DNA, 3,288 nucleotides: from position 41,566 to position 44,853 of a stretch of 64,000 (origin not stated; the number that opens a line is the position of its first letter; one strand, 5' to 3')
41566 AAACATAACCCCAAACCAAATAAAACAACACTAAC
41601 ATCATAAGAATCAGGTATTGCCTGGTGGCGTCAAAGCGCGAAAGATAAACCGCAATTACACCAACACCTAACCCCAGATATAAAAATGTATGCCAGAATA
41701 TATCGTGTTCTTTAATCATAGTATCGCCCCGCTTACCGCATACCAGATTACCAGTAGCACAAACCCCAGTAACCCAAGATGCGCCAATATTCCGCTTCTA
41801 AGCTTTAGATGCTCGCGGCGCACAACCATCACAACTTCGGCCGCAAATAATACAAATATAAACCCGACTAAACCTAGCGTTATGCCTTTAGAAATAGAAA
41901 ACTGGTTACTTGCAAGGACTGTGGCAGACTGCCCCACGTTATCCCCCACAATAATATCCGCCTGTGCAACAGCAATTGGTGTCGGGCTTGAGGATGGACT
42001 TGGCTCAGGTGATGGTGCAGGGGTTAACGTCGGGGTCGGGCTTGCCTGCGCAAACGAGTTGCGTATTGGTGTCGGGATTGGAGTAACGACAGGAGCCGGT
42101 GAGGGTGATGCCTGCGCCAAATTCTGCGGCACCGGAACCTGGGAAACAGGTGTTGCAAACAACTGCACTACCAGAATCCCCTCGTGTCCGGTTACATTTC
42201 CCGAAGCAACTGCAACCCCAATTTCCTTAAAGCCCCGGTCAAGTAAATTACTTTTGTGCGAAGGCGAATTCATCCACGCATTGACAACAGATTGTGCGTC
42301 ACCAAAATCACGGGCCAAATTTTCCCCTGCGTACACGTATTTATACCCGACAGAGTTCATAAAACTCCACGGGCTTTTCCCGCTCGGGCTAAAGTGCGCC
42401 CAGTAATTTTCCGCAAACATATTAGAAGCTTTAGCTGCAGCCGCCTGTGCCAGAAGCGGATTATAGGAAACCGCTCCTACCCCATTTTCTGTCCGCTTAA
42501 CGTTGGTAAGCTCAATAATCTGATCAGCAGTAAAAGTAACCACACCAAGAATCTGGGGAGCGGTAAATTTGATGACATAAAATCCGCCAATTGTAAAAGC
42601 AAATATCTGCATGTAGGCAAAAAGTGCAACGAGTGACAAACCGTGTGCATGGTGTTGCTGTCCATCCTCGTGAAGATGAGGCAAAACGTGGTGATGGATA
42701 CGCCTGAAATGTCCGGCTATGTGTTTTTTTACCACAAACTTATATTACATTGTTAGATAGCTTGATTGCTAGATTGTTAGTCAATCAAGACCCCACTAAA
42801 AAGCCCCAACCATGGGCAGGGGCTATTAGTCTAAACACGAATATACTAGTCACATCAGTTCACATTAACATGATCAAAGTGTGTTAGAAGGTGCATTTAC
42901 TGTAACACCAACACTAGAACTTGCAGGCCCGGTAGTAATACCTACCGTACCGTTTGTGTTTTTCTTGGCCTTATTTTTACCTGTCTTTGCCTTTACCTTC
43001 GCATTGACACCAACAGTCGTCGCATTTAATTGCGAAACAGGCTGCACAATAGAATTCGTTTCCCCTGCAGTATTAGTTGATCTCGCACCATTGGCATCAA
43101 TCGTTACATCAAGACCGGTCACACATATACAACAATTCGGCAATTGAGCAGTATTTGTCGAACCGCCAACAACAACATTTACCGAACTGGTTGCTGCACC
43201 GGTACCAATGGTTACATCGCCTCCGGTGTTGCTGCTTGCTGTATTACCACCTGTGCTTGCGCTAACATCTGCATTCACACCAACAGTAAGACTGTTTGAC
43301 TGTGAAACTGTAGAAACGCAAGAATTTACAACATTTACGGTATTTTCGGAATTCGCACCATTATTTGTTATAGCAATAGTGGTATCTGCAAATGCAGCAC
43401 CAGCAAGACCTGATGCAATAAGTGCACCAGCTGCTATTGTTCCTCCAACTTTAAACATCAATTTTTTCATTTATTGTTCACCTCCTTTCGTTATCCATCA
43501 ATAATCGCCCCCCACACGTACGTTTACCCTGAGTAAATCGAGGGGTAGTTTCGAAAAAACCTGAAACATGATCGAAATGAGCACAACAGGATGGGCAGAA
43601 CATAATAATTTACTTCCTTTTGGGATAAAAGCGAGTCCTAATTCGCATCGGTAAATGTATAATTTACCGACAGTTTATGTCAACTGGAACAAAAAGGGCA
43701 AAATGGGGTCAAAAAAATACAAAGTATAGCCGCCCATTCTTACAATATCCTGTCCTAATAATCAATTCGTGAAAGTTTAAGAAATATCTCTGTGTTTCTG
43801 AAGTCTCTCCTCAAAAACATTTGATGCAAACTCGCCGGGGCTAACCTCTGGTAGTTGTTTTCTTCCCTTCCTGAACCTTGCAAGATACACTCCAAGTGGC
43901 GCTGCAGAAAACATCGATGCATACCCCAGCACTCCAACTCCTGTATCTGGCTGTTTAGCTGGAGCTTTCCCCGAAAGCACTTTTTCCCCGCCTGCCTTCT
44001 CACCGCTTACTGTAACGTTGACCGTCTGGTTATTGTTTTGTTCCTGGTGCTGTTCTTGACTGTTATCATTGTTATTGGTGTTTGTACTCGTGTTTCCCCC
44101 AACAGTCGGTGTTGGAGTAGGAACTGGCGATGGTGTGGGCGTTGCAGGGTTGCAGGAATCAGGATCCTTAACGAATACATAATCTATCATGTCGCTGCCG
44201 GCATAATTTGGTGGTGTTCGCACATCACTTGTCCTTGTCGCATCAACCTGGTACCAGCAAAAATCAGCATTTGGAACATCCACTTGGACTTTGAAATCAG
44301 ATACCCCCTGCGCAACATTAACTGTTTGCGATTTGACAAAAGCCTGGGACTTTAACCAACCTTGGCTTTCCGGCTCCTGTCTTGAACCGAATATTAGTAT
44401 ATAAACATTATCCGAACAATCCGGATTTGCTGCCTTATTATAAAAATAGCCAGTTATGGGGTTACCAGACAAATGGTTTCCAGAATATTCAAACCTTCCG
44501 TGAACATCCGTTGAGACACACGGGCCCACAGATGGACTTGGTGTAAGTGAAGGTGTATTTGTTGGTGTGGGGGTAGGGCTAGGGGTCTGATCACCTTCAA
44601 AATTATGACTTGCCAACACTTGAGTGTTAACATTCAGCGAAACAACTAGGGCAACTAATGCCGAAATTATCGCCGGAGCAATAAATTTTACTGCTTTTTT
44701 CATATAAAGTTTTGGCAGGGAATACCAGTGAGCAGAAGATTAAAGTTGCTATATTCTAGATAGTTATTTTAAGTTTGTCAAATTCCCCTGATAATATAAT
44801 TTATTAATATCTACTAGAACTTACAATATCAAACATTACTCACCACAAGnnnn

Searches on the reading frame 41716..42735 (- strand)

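Call 80: search_protein_families(library=pfam, proteins=[window:41716-42735:-], max_evalue=0.00001)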
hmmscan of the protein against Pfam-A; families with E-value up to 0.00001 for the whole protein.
window:41716-42735:- (339 aa): 1 family
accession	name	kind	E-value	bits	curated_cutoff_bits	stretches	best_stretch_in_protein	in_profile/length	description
PF00188.32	CAP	-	1.1e-18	68.6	21.1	1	75-191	2-115/117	Cysteine-rich secretory protein family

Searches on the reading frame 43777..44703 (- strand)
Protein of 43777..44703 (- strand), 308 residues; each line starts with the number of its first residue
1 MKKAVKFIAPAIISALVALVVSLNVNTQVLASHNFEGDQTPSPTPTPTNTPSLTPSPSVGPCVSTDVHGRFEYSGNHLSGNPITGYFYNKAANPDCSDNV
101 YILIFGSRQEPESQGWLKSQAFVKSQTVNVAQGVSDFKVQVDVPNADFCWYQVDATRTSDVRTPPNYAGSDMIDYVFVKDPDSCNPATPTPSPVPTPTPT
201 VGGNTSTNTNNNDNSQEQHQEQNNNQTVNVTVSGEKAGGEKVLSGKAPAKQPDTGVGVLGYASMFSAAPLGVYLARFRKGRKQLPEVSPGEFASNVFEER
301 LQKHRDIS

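Call 11: search_protein_families(library=pfam, proteins=[window:43777-44703:-], max_evalue=0.001)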
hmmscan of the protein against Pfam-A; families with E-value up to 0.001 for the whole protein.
window:43777-44703:- (308 aa): 1 family
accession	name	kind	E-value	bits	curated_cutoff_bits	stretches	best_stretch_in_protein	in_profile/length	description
PF06679.17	DUF1180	-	0.00037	21.4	27.7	0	186-282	30-125/167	Membrane protein FAM174-like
